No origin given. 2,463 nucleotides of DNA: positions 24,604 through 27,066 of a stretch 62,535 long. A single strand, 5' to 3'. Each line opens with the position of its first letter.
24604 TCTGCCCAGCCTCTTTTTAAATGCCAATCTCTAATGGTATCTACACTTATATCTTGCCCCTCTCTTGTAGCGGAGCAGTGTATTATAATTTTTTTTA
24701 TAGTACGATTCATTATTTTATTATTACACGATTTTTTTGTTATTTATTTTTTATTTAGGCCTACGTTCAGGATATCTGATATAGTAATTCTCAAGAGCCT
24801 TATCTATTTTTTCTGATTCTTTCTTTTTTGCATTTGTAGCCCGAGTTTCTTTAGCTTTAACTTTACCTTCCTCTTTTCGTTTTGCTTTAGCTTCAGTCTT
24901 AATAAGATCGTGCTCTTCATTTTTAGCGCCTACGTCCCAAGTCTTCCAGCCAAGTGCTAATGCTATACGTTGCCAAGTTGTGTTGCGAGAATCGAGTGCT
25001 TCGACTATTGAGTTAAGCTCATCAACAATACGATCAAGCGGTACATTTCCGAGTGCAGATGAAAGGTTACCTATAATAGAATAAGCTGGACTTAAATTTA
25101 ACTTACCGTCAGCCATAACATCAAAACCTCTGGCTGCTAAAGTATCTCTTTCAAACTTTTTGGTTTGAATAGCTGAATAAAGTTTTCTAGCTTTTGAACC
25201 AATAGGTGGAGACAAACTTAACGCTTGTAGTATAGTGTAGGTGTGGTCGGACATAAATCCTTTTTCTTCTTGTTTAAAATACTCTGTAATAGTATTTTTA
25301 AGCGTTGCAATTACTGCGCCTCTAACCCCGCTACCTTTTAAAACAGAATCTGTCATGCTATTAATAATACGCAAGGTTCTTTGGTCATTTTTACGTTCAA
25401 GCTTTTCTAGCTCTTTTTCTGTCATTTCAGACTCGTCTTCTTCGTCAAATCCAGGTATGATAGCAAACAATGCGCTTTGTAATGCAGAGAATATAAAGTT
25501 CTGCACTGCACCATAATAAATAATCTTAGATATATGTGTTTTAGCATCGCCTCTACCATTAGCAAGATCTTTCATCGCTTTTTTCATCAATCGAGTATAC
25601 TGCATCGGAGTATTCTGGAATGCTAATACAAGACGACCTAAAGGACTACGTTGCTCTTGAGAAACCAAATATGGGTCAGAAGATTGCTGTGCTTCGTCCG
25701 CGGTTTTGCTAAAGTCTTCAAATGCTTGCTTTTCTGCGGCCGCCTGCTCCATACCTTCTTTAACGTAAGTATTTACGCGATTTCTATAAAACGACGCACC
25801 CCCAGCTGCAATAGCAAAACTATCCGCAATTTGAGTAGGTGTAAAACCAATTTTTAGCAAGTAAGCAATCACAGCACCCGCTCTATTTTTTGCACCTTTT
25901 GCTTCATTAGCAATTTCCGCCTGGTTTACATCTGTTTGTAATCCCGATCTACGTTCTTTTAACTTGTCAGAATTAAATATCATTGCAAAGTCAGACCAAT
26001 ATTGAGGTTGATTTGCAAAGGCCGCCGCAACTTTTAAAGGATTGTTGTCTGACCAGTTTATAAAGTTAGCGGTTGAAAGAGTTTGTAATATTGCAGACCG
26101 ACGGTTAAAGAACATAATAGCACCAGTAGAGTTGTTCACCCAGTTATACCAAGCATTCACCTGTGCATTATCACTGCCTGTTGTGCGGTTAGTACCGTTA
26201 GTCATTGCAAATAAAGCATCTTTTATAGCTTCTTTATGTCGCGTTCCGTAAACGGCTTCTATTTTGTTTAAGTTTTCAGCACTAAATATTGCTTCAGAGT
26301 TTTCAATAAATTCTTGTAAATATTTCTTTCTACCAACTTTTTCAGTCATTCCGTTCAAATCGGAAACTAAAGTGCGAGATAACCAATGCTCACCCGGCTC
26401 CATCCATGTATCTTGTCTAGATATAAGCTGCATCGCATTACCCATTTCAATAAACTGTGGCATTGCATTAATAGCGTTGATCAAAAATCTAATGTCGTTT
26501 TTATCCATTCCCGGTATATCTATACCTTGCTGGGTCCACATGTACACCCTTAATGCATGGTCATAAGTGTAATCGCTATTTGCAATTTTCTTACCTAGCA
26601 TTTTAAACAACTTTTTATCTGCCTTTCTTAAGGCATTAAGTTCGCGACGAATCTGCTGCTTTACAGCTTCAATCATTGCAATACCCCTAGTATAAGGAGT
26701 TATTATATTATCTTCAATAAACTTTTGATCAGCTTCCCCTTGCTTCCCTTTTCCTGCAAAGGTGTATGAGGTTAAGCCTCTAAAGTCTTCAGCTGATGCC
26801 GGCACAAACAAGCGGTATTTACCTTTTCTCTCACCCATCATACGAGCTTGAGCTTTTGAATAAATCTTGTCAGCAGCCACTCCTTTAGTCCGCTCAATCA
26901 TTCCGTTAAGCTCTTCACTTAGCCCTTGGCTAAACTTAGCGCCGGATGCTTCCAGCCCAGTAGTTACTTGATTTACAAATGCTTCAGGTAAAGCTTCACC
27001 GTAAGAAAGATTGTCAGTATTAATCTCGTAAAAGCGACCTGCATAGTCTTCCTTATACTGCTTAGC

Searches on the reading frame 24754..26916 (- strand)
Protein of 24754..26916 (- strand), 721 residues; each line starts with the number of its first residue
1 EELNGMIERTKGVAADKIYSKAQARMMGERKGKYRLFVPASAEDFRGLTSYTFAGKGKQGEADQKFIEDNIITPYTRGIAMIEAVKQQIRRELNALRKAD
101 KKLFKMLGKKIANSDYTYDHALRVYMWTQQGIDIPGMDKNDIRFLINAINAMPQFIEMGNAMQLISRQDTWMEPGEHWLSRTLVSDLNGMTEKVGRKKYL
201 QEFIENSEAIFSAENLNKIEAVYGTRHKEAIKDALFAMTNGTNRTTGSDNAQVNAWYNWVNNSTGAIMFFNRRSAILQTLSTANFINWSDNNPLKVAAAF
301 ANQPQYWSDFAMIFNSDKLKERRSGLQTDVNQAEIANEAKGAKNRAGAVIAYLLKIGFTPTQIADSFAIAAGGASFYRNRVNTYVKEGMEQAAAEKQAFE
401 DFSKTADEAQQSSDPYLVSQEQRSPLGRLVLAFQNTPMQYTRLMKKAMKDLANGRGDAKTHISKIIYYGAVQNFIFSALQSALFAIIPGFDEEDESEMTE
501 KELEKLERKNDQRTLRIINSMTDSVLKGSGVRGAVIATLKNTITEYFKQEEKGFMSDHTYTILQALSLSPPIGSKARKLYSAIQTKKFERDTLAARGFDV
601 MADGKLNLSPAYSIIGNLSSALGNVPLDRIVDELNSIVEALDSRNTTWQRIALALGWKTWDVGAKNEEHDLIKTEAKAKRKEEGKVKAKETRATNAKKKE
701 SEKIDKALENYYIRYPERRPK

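Call 99: predict_structure(alignment_id=A3)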
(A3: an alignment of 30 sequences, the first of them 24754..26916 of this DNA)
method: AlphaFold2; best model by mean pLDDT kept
length: 721 residues; sequences in the alignment: 30
mean_pLDDT: 75.5   pTM: 0.64
mean pLDDT of the five models: 75.5, 69.8, 65.6, 61.0, 60.8
residues with pLDDT >= 90: 50; 70-90: 471; 50-70: 179; < 50: 21
segments of 3 or more residues with pLDDT < 50: 481-498
pLDDT, mean of each block of 10 residues (from residue 1): 87 86 84 64 85 86 89 85 75 81 87 89 91 87 91 89 81 82 78 77 91 91 87 86 61 64 60 60 68 76 82 79 59 72 67 68 73 86 89 83 72 73 71 67 81 80 70 57 39 46 59 66 73 77 77 74 75 76 77 77 71 79 72 75 70 66 66 74 71 71 79 79 49
secondary structure, 60 per line:
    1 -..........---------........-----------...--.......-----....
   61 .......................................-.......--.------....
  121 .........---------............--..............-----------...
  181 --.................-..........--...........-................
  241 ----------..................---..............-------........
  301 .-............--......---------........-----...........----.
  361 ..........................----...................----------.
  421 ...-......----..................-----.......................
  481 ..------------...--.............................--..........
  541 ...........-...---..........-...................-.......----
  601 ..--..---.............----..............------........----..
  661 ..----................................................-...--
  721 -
elements in order (helices of 4 or more, strands of 3 or more residues): H2-11 H21-28 H45-51 H57-99 H101-107 H118-129 H139-150 H153-166 H183-199 H201-210 H213-223 H225-240 H251-268 H272-285 H293-301 H303-314 H317-322 H332-339 H345-355 H360-386 H391-409 H420-423 H425-430 H435-452 H458-482 H500-528 H531-551 H559-568 H570-588 H590-596 H610-622 H627-640 H647-654 H659-662 H667-714

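Call 101: fold_search(model_id=the predicted structure, library=pdb)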
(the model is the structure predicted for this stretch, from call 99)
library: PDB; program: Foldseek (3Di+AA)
matches with E <= 10: 147; with E <= 0.001: 0
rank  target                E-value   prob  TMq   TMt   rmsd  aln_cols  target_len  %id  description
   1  9bh1                  2.8e-01  0.23  0.11  0.17  25.4       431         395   11  Apo GltPh, intermediate outward-facing state (released 2025-03-12)
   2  6bau_A                3.6e-01  0.15  0.10  0.16  25.8       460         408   12  Crystal Structure of GltPh R397C in complex with L-Cysteine (released 2018-01-17)
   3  6bat_A                4.9e-01  0.09  0.09  0.13  25.5       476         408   12  Crystal Structure of Wild-Type GltPh in complex with L-aspartate (released 2018-01-17)
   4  2nwl_B                5.1e-01  0.09  0.09  0.12  25.1       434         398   11  Crystal structure of GltPh in complex with L-Asp (released 2007-02-27)
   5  6bav_A                7.3e-01  0.10  0.11  0.16  24.7       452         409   10  Crystal Structure of GltPh R397C in complex with S-Benzyl-L-Cysteine (released 2018-01-17)
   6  6v8g_A                8.0e-01  0.09  0.09  0.14  26.4       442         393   12  GltPh mutant - Y204L A345V V366A (released 2020-11-18)
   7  6x17_A                8.7e-01  0.11  0.09  0.15  26.9       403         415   11  Outward-facing state of the glutamate transporter homologue GltPh in complex with TBOA (released 2020-11-18)
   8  5m87                  9.0e-01  0.06  0.08  0.10  27.4       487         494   11  Crystal structure of Eremococcus coleocola manganese transporter (released 2017-01-11)
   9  3v8g_E                1.2e+00  0.07  0.10  0.14  25.1       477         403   10  Crystal structure of an asymmetric trimer of a glutamate transporter homologue (GltPh) (released 2012-02-15)
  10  3f3a                  1.2e+00  0.06  0.10  0.12  26.6       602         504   11  Crystal Structure of LeuT bound to L-Tryptophan and Sodium (released 2008-12-23)
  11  6uwf                  1.4e+00  0.06  0.09  0.13  25.2       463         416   10  GltPh in complex with L-aspartate and sodium ions in outward-facing state (released 2020-06-03)
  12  5m95_A                1.5e+00  0.06  0.10  0.14  21.7       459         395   12  STAPHYLOCOCCUS CAPITIS DIVALENT METAL ION TRANSPORTER (DMT) IN COMPLEX WITH MANGANESE (released 2016-11-30)
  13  8g92                  1.6e+00  0.04  0.10  0.14  24.8       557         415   12  Structure of inhibitor 16d-bound SPNS2 (released 2023-05-24)
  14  9a0j_G                1.6e+00  0.03  0.09  0.10  25.4       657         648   13  Deep learning enables the atomic structure determination of the Fanconi Anemia core complex from cryoEM (released 2020-09-15)
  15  8ta3_B                1.7e+00  0.04  0.09  0.12  24.3       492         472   12  Cryo-EM structure of the human CLC-2 chloride channel transmembrane domain Apo state with resolved N-terminal hairpin (released 2024-01-31)
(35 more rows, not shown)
